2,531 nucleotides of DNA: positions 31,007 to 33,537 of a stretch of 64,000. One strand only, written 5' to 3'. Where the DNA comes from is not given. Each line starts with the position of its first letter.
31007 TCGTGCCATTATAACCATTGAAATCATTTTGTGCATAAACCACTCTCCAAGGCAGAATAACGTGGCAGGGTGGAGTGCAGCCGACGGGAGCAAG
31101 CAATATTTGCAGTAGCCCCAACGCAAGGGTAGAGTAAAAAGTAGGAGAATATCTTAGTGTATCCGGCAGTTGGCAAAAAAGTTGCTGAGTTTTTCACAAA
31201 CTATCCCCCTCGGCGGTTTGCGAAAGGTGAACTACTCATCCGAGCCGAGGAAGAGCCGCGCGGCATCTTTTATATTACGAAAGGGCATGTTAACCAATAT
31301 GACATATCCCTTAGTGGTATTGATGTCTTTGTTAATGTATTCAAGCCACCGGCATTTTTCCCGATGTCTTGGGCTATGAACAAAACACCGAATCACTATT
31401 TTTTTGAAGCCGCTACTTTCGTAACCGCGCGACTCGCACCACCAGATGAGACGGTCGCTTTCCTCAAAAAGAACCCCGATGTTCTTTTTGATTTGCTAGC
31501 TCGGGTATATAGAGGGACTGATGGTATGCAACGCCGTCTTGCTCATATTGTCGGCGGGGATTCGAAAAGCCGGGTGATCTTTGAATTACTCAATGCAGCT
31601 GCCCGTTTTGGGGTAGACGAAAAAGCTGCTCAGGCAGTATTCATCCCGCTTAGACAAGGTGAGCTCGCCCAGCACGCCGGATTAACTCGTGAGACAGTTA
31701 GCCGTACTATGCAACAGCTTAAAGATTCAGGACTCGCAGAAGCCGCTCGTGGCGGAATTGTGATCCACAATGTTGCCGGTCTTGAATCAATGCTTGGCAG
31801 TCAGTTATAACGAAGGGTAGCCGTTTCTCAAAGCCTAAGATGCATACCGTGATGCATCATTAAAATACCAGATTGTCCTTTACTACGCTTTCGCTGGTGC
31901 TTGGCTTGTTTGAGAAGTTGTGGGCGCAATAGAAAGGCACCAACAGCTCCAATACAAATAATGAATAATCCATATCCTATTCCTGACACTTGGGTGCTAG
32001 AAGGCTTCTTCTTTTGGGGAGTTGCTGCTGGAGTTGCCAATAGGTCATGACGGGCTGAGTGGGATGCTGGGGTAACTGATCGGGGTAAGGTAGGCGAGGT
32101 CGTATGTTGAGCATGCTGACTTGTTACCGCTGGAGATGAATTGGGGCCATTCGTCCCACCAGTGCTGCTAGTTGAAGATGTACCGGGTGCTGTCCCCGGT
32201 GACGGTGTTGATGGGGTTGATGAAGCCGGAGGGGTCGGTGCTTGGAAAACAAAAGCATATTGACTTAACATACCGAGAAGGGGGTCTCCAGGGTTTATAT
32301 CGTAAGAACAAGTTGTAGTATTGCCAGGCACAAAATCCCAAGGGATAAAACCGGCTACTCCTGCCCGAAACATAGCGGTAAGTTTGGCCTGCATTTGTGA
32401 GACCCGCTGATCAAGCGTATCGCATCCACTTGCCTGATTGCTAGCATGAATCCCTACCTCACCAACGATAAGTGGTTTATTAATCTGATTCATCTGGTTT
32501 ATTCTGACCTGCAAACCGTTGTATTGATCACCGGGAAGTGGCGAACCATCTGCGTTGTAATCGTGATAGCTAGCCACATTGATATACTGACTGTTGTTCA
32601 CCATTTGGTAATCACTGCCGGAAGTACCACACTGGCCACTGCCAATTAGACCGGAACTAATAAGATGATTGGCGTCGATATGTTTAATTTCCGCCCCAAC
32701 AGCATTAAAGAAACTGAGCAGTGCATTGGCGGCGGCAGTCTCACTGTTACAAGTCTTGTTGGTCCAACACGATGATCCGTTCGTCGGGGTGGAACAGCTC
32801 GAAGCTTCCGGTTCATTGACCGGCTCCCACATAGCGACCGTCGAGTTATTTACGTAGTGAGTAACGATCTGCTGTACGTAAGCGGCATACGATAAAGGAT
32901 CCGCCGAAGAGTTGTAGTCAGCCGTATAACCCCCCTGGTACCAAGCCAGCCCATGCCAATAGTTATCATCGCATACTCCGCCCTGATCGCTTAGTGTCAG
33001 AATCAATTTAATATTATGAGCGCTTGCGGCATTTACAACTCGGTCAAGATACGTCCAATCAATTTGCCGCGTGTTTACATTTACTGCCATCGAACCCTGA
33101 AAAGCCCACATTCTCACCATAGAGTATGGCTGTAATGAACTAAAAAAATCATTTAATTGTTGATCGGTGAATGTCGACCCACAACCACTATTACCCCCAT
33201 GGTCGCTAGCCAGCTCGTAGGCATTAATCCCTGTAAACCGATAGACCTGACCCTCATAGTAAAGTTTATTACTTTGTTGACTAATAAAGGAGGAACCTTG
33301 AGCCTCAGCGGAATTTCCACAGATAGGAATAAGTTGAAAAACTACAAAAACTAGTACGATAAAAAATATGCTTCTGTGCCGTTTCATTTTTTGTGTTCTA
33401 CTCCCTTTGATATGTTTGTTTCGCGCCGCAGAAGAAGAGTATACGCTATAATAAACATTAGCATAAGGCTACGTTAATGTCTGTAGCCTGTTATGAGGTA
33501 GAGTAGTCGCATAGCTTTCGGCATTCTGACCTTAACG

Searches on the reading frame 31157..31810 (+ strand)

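Call 13: search_protein_families(library=pfam, proteins=[window:31157-31810:+], max_evalue=0.001)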
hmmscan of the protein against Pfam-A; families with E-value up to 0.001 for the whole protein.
window:31157-31810:+ (217 aa): 5 families
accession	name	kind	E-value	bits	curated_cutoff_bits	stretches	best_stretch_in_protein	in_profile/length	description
PF13545.12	HTH_Crp_2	-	2.7e-15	56.5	27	1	139-211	2-69/70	Crp-like helix-turn-helix domain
PF00027.35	cNMP_binding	-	1.1e-09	38.5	27.5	1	19-105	2-88/89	Cyclic nucleotide-binding domain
PF00325.26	Crp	-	9.8e-06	25.6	21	1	168-193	6-31/32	Bacterial regulatory proteins, crp family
PF12802.13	MarR_2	-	7.5e-05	23.3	27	1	165-196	21-52/61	MarR family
PF25213.1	HVO_A0261_N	-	8.8e-05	22.8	35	1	164-199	24-59/86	HVO_A0261 N-terminal domain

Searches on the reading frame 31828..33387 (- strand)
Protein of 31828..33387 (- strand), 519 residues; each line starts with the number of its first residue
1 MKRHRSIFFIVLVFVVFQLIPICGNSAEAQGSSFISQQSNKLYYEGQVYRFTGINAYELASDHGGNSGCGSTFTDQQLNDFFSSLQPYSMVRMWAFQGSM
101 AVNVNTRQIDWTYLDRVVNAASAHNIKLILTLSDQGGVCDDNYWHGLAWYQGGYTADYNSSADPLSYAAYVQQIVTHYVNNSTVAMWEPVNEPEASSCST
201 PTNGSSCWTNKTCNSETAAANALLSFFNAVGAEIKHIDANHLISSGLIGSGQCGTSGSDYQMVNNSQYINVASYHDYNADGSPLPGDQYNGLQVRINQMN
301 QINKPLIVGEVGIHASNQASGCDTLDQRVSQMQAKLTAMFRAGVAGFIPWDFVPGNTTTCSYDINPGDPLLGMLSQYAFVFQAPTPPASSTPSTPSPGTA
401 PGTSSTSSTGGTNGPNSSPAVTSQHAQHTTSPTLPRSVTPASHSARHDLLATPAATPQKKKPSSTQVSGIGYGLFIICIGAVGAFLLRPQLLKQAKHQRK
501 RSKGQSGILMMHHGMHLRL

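Call 13: search_protein_families(library=pfam, proteins=[window:31828-33387:-], max_evalue=0.001)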
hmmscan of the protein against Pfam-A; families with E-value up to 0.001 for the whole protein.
window:31828-33387:- (519 aa): 0 families

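Call 59: search_protein_families(library=pfam, proteins=[window:31828-33384:-], max_evalue=10)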
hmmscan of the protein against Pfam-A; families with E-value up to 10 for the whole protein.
window:31828-33384:- (518 aa): 2 families
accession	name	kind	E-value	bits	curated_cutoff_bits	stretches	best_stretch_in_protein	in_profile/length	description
PF02449.21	Glyco_hydro_42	-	0.069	12.9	21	0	167-197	113-145/376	Beta-galactosidase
PF06679.17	DUF1180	-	0.58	11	27.7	1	382-434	37-87/167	Membrane protein FAM174-like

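Call 61: search_solved_structures(query=window:31828-33384:-, max_evalue=0.1)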
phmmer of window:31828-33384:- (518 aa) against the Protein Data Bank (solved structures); distinct sequences matched with E-value up to 0.1: 7.
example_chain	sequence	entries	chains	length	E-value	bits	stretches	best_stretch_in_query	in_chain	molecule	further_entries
1qno_A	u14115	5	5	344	7.2e-09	38.1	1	31-200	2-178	ENDO-1,4-B-D-MANNANASE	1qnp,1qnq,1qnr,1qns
31ao_A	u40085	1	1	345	1.4e-08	37.1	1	94-211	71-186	Probable mannan endo-1,4-beta-mannosidase A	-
3wh9_A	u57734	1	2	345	1.5e-08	37.1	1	94-211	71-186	Endo-beta-1,4-mannanase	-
3wfl_A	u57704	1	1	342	4.2e-08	35.6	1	101-200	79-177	beta-mannanase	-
3ziz_A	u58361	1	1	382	7.6e-07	31.4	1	96-200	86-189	GH5 ENDO-BETA-1,4-MANNANASE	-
4awe_A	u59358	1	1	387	1.9e-06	30.1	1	104-253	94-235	ENDO-BETA-D-1,4-MANNANASE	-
1uuq_A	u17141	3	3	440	0.0022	20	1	212-371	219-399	MANNOSYL-OLIGOSACCHARIDE GLUCOSIDASE | MAN5A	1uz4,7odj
